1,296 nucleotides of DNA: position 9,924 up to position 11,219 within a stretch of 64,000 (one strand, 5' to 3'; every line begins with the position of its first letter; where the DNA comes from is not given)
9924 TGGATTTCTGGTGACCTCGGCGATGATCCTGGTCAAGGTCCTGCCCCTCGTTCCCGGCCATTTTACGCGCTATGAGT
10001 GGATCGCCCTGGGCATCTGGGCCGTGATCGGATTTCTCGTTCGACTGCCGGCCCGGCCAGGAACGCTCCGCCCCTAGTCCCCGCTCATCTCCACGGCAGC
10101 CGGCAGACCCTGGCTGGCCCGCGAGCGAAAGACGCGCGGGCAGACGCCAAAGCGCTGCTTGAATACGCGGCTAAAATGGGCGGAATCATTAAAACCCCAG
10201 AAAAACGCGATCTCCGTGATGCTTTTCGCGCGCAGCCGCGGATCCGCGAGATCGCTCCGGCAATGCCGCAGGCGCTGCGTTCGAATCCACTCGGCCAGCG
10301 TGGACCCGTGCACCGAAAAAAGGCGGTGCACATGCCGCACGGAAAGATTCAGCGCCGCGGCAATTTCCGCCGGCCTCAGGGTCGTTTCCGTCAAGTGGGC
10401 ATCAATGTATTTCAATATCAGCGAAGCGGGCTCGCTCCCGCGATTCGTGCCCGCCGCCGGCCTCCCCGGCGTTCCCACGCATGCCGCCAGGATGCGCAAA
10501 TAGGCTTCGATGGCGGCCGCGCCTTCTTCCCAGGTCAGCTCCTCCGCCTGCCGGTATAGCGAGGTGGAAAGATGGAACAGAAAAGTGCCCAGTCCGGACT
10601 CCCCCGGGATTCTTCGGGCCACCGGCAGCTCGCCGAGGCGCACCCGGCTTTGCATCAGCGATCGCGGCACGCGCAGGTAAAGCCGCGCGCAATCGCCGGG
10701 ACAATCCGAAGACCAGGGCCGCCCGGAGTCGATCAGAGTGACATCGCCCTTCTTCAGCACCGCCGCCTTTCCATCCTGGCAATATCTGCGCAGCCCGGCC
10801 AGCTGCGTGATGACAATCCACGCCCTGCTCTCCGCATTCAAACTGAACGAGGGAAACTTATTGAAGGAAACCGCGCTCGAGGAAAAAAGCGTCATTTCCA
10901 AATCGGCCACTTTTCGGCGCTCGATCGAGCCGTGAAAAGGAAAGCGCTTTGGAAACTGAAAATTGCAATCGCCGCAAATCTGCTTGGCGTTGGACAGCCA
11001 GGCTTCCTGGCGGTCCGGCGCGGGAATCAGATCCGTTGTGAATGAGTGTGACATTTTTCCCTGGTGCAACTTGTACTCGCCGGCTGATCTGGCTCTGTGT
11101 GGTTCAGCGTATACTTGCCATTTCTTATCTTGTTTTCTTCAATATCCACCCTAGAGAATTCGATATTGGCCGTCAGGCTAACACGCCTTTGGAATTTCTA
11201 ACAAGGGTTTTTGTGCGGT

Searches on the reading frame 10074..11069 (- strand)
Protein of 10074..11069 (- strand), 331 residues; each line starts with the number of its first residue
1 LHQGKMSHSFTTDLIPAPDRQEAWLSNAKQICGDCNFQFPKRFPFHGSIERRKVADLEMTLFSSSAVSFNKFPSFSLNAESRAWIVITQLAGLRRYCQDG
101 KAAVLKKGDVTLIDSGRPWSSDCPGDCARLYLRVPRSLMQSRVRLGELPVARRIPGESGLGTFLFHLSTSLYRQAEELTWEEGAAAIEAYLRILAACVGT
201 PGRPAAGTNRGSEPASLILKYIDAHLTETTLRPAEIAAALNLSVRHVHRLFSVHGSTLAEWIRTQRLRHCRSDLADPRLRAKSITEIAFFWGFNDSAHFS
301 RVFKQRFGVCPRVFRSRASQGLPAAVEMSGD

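Call 37: search_protein_families(library=pfam, proteins=[window:10074-11069:-], max_evalue=0.0001)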
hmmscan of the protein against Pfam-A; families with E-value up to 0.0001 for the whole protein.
window:10074-11069:- (331 aa): 3 families
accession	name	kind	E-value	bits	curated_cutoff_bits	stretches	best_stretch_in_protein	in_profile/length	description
PF12833.13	HTH_18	-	1.4e-20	73.8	33.6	1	236-317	1-80/80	Helix-turn-helix domain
PF14525.12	AraC_binding_2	-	7.8e-16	58.7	27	1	29-195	6-169/173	AraC-binding-like domain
PF00165.29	HTH_AraC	-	2.5e-11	43.9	26.6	1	282-312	9-38/42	Bacterial regulatory helix-turn-helix proteins, AraC family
